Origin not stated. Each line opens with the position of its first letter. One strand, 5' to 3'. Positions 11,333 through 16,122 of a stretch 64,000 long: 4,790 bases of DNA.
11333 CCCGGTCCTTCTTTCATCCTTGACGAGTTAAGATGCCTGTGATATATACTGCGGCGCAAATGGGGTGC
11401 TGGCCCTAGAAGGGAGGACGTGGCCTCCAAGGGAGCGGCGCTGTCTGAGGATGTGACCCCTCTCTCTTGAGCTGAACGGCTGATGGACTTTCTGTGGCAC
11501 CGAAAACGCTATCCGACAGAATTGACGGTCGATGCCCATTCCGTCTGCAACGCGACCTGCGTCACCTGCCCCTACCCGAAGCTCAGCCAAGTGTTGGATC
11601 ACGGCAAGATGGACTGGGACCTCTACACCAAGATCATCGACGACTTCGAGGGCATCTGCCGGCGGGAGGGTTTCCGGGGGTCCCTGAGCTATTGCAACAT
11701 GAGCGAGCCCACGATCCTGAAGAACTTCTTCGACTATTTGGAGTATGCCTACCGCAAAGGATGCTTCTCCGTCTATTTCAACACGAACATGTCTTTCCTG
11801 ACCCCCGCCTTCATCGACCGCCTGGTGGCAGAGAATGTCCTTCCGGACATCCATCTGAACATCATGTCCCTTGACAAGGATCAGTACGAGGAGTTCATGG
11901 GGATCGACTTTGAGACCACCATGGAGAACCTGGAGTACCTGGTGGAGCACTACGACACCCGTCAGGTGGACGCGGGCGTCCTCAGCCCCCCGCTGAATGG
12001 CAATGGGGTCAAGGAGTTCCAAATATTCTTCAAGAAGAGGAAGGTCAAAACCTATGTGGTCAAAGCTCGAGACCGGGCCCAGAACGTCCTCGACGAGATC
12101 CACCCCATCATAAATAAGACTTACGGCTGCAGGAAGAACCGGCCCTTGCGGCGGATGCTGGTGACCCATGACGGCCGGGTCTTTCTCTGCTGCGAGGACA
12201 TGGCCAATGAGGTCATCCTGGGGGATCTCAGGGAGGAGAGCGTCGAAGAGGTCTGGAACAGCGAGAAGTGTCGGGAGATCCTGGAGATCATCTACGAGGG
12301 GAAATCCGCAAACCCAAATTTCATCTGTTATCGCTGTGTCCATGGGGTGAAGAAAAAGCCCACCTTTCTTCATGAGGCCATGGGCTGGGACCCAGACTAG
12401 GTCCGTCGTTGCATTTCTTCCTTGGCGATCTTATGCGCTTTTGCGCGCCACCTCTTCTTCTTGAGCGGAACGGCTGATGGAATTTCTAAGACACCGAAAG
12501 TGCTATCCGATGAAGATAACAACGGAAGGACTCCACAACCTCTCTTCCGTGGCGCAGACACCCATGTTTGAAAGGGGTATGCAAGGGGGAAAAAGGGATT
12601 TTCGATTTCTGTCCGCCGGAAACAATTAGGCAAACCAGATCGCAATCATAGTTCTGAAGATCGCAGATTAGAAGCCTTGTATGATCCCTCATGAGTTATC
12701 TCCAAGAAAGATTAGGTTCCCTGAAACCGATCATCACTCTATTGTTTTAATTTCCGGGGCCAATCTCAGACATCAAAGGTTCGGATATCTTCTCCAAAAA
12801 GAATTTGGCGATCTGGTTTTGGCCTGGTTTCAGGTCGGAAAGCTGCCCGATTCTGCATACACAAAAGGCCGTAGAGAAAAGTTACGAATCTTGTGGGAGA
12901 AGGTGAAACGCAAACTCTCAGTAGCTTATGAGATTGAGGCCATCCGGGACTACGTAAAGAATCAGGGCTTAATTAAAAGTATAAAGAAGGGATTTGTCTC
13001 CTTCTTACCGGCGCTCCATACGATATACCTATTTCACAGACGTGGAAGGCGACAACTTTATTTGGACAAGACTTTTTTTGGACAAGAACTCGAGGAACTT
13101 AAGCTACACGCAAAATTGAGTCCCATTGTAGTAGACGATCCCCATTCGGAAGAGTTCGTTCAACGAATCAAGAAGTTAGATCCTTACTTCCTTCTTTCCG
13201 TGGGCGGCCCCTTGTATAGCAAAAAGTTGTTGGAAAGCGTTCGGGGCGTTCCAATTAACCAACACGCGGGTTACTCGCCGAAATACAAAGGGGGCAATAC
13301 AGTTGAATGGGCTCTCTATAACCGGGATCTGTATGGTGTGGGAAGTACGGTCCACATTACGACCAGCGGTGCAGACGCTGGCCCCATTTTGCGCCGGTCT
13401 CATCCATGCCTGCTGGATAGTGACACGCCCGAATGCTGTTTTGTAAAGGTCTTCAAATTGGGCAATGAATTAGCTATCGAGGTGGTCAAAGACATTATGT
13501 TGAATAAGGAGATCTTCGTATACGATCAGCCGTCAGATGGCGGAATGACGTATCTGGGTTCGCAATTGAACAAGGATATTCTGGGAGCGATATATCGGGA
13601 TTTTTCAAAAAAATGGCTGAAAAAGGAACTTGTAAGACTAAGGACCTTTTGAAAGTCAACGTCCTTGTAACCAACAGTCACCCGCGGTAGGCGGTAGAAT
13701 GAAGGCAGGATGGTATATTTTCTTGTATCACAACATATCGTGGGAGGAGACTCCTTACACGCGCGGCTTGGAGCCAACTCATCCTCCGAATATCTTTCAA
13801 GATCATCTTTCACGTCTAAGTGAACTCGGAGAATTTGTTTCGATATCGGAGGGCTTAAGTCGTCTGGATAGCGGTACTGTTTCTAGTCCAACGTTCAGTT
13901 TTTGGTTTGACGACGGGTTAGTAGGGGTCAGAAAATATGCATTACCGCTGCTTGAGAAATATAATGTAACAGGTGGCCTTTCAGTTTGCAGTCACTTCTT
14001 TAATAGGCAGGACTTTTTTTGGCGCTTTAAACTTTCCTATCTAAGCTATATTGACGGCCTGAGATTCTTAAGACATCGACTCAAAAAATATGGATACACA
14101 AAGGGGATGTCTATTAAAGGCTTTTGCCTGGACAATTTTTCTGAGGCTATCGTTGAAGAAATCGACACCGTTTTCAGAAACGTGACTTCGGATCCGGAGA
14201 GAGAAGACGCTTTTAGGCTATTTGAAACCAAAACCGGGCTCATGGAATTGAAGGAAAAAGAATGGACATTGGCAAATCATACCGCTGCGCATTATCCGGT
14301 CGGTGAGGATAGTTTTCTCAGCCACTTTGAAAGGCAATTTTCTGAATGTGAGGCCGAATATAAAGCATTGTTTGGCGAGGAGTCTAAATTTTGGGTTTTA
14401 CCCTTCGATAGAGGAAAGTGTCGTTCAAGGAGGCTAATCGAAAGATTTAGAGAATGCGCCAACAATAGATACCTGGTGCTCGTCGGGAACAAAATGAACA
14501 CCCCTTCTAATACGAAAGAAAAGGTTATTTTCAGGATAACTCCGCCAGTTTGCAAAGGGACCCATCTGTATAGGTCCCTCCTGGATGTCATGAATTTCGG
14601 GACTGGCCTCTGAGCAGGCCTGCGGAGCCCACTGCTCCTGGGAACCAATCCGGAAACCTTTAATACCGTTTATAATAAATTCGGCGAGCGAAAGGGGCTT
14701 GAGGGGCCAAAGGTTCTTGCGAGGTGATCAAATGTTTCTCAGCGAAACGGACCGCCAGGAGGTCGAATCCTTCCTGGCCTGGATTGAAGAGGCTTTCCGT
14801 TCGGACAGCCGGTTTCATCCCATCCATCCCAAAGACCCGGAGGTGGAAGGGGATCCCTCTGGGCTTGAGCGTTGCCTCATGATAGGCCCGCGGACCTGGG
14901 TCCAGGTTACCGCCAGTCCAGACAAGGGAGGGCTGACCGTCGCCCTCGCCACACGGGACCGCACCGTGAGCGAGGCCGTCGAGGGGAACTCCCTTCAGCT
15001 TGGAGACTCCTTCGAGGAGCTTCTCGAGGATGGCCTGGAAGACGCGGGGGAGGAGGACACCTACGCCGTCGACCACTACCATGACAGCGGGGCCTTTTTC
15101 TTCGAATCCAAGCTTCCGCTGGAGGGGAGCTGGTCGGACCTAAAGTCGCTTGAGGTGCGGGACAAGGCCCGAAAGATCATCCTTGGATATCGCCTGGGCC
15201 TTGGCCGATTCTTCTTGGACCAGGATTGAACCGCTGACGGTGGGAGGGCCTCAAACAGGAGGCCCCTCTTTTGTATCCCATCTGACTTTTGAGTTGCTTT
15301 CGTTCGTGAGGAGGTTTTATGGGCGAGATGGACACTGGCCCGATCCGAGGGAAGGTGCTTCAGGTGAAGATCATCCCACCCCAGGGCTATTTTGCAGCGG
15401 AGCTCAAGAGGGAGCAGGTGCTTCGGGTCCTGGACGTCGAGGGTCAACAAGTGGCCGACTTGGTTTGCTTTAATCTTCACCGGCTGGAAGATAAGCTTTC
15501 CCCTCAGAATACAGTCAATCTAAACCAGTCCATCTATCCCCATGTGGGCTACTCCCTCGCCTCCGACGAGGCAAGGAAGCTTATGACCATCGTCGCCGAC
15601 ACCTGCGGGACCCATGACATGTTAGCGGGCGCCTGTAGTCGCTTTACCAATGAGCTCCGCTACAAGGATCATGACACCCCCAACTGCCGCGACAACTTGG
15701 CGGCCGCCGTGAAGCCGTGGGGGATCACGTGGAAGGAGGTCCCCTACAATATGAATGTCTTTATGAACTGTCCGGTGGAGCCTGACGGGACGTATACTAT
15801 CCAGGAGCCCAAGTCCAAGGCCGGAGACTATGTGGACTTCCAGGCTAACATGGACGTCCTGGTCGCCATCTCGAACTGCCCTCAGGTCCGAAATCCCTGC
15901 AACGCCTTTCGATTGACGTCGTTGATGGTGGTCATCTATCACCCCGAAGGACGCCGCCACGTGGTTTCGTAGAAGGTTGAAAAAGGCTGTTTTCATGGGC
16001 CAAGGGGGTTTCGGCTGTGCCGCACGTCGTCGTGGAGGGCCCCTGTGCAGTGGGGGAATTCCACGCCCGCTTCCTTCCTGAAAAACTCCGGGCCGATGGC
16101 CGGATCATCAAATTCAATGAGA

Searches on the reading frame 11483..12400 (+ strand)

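Call 3: search_protein_families(library=pfam, proteins=[window:11483-12400:+], max_evalue=0.001)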
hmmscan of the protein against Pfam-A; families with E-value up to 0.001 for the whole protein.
window:11483-12400:+ (305 aa): 2 families
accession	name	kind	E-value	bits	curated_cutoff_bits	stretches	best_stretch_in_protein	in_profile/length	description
PF13186.11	SPASM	-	1e-11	45.4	21.5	1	216-285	1-66/67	Iron-sulfur cluster-binding domain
PF04055.27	Radical_SAM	-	5e-07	30.5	29.5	1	21-163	6-146/166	Radical SAM superfamily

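Call 19: search_protein_families(library=ncbifam, proteins=[window:11483-12400:+], max_evalue=0.00001)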
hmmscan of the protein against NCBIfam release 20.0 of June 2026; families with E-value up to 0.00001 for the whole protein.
window:11483-12400:+ (305 aa): 3 families
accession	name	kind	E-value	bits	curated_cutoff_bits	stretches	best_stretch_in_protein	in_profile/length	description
TIGR04321.1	spiroSPASM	subfamily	7.6e-17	61.1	250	1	8-262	227-484/510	spiro-SPASM protein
TIGR04317.1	W_rSAM_matur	equivalog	1.5e-15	57.2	380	1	13-158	5-141/349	tungsten cofactor oxidoreductase radical SAM maturase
NF033640.1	N_Twi_rSAM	subfamily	1.9e-09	37.2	170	0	225-287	12-71/398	twitch domain-containing radical SAM protein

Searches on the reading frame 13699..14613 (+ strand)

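Call 3: search_protein_families(library=pfam, proteins=[window:13699-14613:+], max_evalue=0.001)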
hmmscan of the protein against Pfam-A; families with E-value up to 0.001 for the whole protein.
window:13699-14613:+ (304 aa): 1 family
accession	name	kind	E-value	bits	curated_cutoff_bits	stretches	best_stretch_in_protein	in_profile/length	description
PF01522.26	Polysacc_deac_1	-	1.9e-05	25.1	23.1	0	178-237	48-106/124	Polysaccharide deacetylase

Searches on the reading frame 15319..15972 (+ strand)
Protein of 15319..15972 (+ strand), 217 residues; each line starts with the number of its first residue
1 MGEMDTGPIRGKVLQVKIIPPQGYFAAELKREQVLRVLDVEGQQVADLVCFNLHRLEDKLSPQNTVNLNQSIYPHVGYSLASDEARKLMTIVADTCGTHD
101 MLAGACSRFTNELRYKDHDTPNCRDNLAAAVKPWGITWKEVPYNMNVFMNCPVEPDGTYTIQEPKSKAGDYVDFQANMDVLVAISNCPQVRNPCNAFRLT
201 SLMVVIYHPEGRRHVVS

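Call 3: search_protein_families(library=pfam, proteins=[window:15319-15972:+], max_evalue=0.001)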
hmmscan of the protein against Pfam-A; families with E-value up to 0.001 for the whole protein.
window:15319-15972:+ (217 aa): 1 family
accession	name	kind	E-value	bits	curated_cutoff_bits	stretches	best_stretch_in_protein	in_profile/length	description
PF09347.15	DUF1989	-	1.8e-57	194.1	27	1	18-181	2-168/168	Domain of unknown function (DUF1989)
